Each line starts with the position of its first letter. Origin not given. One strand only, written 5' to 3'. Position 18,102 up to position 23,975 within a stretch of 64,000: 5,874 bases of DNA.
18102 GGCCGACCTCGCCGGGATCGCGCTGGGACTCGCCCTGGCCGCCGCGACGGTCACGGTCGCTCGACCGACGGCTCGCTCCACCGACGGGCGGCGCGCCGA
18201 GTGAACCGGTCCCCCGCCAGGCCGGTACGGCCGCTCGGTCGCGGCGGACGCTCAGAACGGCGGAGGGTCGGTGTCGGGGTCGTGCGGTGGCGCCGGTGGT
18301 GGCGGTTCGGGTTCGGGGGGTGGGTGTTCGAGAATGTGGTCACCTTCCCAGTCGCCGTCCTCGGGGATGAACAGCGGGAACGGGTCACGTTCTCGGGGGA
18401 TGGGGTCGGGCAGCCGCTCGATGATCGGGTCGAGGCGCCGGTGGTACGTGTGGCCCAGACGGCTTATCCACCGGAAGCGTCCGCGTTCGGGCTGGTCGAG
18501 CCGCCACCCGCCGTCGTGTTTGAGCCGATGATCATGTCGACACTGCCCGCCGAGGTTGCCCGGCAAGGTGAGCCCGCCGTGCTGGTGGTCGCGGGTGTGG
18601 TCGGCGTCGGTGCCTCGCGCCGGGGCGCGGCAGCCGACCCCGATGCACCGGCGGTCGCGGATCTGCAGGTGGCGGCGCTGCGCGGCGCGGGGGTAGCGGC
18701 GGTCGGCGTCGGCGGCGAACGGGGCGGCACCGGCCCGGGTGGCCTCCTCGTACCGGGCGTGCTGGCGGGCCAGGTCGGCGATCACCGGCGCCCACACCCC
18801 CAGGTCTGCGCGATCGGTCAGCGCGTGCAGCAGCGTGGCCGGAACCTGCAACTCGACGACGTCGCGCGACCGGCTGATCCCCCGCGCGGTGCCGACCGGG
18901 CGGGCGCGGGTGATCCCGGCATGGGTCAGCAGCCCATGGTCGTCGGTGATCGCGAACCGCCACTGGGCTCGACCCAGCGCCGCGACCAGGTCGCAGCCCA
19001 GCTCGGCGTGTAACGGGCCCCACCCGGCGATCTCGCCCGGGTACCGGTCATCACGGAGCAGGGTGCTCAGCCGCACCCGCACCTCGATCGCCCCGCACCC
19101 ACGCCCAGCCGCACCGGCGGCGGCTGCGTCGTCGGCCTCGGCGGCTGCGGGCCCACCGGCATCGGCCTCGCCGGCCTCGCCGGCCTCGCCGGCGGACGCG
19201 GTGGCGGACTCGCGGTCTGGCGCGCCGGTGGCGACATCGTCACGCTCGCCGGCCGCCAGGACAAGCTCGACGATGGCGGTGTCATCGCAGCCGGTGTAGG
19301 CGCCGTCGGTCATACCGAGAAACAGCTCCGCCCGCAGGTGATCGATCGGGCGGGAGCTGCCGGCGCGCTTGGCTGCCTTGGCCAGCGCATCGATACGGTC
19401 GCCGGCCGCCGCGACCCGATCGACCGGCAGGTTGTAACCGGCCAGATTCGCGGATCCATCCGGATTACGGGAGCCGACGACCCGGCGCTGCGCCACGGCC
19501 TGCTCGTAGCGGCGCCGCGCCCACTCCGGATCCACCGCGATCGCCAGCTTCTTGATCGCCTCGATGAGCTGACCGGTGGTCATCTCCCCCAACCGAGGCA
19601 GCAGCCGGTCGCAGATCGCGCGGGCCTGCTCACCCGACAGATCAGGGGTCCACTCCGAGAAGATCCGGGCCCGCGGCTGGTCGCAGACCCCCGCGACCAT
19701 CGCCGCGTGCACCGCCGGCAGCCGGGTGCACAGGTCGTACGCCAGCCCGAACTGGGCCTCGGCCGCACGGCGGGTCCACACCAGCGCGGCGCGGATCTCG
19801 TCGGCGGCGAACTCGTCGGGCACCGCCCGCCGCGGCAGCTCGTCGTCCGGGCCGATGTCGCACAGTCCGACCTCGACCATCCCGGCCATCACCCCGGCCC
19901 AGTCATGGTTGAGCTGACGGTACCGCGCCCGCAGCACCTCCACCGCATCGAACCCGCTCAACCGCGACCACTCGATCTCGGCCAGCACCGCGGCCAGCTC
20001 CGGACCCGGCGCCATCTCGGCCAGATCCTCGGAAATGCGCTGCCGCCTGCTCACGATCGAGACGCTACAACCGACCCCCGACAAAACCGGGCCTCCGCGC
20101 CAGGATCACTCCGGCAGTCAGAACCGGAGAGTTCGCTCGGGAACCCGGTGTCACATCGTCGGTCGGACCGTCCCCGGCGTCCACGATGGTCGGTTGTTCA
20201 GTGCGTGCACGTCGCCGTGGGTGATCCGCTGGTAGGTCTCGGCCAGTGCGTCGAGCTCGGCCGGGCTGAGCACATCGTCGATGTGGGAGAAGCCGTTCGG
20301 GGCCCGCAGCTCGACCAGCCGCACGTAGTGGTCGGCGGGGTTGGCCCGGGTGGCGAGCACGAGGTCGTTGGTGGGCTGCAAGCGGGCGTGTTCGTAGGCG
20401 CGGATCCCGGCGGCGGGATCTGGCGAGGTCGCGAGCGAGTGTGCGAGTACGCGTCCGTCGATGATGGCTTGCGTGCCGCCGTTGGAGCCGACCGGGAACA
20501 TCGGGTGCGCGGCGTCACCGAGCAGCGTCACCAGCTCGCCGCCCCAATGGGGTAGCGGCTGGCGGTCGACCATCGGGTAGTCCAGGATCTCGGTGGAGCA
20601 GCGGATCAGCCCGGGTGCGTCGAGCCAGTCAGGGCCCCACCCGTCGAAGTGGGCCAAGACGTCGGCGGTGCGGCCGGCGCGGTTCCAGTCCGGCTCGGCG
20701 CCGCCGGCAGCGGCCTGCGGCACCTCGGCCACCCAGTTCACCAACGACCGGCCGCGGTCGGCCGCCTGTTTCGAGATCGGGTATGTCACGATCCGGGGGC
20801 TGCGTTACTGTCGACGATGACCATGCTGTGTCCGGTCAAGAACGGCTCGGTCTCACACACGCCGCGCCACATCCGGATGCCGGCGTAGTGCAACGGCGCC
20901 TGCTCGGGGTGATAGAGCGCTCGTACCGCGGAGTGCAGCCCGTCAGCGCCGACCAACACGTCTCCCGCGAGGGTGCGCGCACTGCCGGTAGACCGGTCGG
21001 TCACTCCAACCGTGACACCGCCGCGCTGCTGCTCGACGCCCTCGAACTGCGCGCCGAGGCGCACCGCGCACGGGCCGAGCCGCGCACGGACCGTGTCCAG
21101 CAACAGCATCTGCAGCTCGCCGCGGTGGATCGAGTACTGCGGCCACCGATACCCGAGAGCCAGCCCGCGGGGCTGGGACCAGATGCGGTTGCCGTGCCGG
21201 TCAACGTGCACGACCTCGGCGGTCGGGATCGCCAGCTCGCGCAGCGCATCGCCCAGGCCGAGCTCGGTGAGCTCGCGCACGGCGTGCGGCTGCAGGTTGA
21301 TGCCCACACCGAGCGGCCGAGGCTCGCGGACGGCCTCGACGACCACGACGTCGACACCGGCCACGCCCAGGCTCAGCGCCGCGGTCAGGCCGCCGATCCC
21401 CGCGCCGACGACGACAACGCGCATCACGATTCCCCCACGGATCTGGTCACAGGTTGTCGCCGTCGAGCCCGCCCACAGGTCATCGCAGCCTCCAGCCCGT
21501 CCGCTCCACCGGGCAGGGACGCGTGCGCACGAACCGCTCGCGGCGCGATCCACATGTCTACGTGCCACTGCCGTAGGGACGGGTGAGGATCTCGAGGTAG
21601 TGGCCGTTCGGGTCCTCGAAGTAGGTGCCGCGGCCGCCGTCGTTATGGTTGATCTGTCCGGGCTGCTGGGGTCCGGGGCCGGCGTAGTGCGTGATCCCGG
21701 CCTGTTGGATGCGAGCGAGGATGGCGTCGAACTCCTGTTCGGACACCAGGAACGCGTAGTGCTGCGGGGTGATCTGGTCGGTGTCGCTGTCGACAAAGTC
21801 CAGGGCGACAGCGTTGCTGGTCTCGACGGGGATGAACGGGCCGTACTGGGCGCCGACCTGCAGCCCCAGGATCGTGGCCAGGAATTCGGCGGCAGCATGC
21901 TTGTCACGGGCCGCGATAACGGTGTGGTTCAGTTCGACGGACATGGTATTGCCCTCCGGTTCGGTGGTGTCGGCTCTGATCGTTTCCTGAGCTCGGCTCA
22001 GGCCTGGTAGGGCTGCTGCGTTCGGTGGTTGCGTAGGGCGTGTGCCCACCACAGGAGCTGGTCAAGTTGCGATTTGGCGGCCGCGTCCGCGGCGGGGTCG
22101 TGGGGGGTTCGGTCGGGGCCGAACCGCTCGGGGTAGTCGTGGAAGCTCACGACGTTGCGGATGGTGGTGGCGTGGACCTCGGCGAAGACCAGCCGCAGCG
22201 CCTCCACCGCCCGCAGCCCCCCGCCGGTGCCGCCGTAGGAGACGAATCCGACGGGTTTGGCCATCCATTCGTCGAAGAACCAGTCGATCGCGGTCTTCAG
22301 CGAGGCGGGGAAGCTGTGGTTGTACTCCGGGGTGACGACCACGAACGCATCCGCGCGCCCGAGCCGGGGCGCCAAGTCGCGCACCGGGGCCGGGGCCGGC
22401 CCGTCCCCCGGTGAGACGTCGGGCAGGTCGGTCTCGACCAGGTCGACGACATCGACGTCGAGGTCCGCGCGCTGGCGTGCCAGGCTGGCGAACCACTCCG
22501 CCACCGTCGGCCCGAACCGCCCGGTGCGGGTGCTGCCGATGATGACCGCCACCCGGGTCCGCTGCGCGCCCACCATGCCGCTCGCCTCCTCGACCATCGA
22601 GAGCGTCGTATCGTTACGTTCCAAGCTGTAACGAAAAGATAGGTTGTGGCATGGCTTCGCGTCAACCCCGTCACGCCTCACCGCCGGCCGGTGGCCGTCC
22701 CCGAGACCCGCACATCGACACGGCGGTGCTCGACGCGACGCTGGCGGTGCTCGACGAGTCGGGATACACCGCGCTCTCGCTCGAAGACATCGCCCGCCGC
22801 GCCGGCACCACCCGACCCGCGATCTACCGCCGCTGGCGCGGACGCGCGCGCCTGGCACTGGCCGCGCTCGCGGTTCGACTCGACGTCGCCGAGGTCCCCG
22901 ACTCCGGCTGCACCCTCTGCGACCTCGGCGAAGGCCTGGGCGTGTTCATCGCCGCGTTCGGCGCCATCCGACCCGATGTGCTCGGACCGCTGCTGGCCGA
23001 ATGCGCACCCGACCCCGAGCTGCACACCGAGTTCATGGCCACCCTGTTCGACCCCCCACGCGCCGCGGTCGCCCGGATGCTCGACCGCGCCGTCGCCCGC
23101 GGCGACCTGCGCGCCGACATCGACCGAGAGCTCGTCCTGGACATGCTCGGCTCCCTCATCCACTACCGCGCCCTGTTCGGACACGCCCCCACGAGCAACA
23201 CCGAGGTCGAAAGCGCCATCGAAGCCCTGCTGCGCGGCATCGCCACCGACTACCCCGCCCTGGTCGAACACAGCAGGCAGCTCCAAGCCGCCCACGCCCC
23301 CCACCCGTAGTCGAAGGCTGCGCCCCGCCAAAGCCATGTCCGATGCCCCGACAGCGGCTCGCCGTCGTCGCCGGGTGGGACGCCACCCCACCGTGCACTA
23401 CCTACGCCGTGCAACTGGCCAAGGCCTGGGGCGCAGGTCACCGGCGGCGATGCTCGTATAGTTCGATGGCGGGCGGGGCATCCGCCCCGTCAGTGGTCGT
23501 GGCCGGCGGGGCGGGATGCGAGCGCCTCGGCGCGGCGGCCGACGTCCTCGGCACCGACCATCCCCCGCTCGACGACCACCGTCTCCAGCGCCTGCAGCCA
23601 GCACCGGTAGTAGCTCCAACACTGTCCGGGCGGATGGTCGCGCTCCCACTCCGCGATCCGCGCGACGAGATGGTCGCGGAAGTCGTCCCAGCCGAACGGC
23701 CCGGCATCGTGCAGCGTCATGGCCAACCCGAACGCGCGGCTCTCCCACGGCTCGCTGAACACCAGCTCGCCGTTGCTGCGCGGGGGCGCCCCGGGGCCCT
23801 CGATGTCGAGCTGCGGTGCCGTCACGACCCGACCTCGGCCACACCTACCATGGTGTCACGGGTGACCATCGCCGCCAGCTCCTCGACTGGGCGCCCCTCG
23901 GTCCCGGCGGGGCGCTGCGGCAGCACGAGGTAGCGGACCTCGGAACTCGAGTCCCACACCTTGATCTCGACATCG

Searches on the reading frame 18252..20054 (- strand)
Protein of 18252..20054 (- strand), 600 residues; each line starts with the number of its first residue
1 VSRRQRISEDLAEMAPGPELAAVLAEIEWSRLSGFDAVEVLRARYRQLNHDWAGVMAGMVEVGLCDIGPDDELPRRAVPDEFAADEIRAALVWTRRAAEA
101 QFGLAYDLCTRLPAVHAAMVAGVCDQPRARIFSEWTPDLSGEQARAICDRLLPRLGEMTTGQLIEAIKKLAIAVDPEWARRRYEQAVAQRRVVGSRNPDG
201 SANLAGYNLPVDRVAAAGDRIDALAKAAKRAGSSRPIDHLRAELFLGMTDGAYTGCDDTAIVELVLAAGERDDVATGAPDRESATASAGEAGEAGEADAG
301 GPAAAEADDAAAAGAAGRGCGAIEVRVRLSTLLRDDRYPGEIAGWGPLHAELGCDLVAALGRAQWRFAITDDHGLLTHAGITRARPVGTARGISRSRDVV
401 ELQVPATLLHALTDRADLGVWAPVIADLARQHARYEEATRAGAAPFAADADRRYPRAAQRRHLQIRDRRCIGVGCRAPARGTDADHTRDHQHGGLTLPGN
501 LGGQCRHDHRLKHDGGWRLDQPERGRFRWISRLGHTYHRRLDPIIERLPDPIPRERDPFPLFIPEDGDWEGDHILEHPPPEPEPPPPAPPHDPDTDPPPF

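Call 75: search_protein_families(library=pfam, proteins=[window:18252-20054:-], max_evalue=0.001)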
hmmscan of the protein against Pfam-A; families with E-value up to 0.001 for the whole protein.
window:18252-20054:- (600 aa): 1 family
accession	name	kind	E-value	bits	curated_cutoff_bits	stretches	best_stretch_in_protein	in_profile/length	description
PF02720.22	DUF222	-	4.7e-10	39.7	24.4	1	81-228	37-187/306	Domain of unknown function (DUF222)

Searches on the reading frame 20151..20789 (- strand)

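Call 75: search_protein_families(library=pfam, proteins=[window:20151-20789:-], max_evalue=0.001)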
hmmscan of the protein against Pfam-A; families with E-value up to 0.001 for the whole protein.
window:20151-20789:- (212 aa): 1 family
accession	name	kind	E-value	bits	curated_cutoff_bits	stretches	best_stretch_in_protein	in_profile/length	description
PF01494.25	FAD_binding_3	-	0.00022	21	22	1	87-141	286-343/349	FAD binding domain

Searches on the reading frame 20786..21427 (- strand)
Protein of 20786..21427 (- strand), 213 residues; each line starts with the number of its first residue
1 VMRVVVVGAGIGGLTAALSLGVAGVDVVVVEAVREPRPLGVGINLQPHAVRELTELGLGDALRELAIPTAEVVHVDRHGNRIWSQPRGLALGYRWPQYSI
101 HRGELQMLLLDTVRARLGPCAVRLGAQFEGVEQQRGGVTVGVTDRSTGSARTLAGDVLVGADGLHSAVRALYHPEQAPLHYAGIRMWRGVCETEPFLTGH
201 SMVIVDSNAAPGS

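Call 75: search_protein_families(library=pfam, proteins=[window:20786-21427:-], max_evalue=0.001)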
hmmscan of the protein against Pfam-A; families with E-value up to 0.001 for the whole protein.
window:20786-21427:- (213 aa): 5 families
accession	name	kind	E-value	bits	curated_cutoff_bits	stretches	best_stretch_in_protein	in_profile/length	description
PF01494.25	FAD_binding_3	-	3.1e-22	79.7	22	1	2-170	2-165/349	FAD binding domain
PF07992.20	Pyr_redox_2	-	1.3e-05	25.2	26.1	1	2-45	1-42/291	Pyridine nucleotide-disulphide oxidoreductase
PF00890.30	FAD_binding_2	-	0.00014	21.6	20.4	1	4-33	2-31/414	FAD binding domain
PF13450.12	NAD_binding_8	-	0.00028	21.5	21.9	1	6-32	1-27/68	NAD(P)-binding Rossmann-like domain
PF01266.30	DAO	-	0.00061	19.9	27.9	1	3-33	1-31/353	FAD dependent oxidoreductase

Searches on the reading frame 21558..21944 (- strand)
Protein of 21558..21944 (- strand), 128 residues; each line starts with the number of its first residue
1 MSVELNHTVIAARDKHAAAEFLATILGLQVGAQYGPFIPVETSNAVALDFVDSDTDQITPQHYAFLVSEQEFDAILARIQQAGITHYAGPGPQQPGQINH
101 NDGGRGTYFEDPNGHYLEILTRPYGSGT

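Call 75: search_protein_families(library=pfam, proteins=[window:21558-21944:-], max_evalue=0.001)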
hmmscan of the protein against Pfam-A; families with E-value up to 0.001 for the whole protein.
window:21558-21944:- (128 aa): 2 families
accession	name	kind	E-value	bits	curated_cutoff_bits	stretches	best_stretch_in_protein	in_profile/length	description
PF00903.31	Glyoxalase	-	5e-09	37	20.6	1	5-119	2-121/121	Glyoxalase/Bleomycin resistance protein/Dioxygenase superfamily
PF13669.12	Glyoxalase_4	-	0.001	19.8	27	0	6-34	1-29/109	Glyoxalase/Bleomycin resistance protein/Dioxygenase superfamily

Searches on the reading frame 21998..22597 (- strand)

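Call 75: search_protein_families(library=pfam, proteins=[window:21998-22597:-], max_evalue=0.001)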
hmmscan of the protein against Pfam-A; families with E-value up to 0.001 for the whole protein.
window:21998-22597:- (199 aa): 2 families
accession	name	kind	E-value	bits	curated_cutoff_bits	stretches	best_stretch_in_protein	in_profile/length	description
PF03358.20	FMN_red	-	2.2e-40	138.1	24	1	14-154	1-149/152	NADPH-dependent FMN reductase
PF02525.22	Flavodoxin_2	-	6.3e-10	39.5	27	1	15-112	2-108/198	Flavodoxin-like fold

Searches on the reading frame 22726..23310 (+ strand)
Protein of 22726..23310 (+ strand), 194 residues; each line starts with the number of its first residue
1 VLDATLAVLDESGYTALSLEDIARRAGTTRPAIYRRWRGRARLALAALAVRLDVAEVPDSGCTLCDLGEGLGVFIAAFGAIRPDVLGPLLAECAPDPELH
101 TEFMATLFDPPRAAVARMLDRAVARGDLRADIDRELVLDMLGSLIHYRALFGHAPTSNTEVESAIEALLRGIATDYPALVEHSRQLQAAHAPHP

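Call 75: search_protein_families(library=pfam, proteins=[window:22726-23310:+], max_evalue=0.001)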
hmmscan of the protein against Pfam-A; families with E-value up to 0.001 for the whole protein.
window:22726-23310:+ (194 aa): 3 families
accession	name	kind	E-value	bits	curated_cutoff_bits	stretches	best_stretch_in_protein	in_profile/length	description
PF16859.10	TetR_C_11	-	5.9e-25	88.3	32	1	57-167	1-112/113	Tetracyclin repressor-like, C-terminal domain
PF00440.29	TetR_N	-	1e-12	48.1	24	1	2-47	2-47/47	Bacterial regulatory proteins, tetR family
PF14246.11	TetR_C_7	-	0.00013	22.4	22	1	90-170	27-111/119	AefR-like transcriptional repressor, C-terminal domain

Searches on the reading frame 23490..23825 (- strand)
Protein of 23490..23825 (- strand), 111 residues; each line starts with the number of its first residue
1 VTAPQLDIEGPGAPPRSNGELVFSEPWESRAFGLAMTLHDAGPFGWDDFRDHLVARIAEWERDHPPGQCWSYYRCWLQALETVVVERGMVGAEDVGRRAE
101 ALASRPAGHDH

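Call 40: search_protein_families(library=ncbifam, proteins=[window:23490-23825:-], max_evalue=0.000001)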
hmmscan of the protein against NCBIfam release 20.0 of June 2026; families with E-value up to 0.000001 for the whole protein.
window:23490-23825:- (111 aa): 2 families
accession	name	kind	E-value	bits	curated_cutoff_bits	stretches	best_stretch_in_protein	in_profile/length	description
TIGR03889.1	nitrile_acc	equivalog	3.1e-21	75.1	46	1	23-95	1-73/74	nitrile hydratase accessory protein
TIGR03888.1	nitrile_beta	equivalog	1.5e-11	44.6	152.2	1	12-106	14-102/226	nitrile hydratase subunit beta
